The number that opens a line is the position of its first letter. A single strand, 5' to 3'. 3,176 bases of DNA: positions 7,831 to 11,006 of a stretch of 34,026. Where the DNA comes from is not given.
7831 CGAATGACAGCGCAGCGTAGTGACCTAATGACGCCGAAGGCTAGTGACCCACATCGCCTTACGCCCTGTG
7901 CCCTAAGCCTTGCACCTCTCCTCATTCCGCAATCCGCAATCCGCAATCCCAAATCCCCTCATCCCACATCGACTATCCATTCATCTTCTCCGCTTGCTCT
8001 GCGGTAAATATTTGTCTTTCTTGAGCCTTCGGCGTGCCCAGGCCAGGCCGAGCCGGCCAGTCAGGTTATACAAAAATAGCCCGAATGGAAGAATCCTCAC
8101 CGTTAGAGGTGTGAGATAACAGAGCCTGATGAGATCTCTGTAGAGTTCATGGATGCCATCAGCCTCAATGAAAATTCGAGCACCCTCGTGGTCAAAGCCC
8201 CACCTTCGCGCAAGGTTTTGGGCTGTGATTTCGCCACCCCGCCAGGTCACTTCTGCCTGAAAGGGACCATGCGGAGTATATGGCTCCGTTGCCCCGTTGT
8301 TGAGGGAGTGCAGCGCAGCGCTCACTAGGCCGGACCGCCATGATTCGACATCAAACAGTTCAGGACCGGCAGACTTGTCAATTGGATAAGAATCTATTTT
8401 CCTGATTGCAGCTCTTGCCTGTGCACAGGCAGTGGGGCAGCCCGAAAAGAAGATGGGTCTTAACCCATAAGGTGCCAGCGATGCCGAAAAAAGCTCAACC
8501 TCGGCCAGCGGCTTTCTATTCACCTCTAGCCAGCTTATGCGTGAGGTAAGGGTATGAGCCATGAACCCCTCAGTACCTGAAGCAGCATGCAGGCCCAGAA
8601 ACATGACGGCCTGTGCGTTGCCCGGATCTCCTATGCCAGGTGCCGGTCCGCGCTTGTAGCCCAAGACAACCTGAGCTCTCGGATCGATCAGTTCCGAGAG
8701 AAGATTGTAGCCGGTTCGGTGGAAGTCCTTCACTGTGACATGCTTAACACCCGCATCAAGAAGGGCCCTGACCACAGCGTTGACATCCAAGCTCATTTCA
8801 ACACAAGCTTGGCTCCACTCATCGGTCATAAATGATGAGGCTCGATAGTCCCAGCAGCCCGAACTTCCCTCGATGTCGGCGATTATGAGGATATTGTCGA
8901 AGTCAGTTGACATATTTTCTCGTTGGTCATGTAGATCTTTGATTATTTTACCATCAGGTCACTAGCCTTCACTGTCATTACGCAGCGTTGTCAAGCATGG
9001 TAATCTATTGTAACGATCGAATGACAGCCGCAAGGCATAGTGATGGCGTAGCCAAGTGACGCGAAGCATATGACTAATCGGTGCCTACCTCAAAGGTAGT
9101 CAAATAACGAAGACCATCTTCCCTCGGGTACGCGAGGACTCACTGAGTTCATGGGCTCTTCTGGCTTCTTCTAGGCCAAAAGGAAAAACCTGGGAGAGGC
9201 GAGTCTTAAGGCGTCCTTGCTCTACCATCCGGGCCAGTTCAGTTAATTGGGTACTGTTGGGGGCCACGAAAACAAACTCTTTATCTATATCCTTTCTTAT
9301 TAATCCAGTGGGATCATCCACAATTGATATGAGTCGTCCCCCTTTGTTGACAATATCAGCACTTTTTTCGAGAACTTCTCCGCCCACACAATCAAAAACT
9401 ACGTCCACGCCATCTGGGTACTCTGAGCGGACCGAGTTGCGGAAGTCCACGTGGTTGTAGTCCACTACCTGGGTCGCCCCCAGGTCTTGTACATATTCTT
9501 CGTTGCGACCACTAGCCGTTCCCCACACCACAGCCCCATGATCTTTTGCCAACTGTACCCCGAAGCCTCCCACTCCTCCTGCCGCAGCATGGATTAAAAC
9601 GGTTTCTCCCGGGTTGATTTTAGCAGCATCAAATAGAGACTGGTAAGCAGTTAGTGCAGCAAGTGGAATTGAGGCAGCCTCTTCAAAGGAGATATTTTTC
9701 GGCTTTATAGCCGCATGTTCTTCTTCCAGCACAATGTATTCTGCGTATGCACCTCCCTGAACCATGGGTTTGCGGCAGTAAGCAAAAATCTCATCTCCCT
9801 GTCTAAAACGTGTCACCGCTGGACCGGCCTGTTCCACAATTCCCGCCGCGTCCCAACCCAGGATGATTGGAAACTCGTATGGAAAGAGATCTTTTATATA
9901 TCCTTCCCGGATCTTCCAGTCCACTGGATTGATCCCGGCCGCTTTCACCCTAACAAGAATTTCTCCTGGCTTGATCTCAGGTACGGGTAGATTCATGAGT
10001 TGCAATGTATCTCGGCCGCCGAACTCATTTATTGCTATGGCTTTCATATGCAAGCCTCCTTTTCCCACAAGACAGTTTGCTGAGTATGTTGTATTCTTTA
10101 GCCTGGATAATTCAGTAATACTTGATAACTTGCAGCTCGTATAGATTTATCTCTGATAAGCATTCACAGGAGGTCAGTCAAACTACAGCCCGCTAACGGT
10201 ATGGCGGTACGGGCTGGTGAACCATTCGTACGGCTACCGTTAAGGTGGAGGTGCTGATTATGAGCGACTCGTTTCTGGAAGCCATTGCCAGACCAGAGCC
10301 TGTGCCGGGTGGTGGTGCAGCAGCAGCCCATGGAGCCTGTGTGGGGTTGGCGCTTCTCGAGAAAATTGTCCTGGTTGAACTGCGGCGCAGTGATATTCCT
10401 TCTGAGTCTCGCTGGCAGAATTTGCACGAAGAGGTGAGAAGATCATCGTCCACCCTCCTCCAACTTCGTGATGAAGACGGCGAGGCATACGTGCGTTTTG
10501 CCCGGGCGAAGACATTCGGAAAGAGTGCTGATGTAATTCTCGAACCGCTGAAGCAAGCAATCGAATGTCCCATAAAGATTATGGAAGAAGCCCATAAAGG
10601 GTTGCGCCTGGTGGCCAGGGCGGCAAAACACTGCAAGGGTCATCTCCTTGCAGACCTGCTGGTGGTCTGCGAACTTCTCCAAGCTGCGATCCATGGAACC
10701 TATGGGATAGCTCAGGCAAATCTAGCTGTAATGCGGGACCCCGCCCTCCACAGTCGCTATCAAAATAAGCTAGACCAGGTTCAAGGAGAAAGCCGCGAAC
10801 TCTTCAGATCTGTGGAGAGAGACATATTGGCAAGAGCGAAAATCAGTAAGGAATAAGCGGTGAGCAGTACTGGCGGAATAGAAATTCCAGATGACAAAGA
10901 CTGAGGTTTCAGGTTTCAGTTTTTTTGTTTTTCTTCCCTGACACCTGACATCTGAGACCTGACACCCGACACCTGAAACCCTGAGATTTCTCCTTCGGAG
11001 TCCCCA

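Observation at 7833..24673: Dense family of mosaic GTCAT/ATGAC-box palindromic elements (six copies within 17 kb)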

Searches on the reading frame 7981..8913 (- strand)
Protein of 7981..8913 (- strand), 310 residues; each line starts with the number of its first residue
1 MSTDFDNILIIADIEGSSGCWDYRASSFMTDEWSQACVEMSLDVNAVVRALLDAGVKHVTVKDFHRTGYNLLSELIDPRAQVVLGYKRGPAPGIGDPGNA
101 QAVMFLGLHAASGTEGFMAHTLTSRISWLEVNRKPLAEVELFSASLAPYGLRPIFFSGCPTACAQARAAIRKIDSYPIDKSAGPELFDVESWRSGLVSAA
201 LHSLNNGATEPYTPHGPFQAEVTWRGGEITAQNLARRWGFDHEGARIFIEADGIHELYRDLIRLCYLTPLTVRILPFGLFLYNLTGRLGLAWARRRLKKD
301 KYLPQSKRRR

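Call 8: search_protein_families(library=pfam, proteins=[window:7981-8913:-])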
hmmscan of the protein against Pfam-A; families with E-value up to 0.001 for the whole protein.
window:7981-8913:- (310 aa): 1 family
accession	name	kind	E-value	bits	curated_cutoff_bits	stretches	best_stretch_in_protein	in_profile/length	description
PF04951.18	Peptidase_M55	-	7.9e-34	117.7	25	1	8-228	3-229/264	D-aminopeptidase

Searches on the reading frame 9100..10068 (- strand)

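Call 8: search_protein_families(library=pfam, proteins=[window:9100-10068:-])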
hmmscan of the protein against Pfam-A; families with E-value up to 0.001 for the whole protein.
window:9100-10068:- (322 aa): 3 families
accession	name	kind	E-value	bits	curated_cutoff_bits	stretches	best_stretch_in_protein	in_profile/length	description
PF13602.12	ADH_zinc_N_2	-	2e-27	97.2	27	1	196-319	1-133/134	Zinc-binding dehydrogenase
PF08240.17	ADH_N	-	2.9e-20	72.9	23.5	1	33-122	1-102/104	Alcohol dehydrogenase GroES-like domain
PF00107.32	ADH_zinc_N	-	8e-18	65.1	31.8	1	165-249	1-88/129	Zinc-binding dehydrogenase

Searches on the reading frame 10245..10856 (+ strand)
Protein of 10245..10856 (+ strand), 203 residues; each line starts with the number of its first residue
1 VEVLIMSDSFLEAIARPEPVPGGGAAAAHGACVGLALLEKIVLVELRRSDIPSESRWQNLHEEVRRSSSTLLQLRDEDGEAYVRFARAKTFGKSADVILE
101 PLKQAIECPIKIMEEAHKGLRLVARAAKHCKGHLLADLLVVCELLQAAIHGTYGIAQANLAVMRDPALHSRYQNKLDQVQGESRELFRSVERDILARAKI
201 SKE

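Call 8: search_protein_families(library=pfam, proteins=[window:10245-10856:+])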
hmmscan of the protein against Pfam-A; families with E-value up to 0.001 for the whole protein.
window:10245-10856:+ (203 aa): 1 family
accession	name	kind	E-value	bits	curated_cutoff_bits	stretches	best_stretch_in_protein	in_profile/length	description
PF04961.17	FTCD_C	-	2.3e-28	99.6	24.5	1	8-177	3-181/182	Formiminotransferase-cyclodeaminase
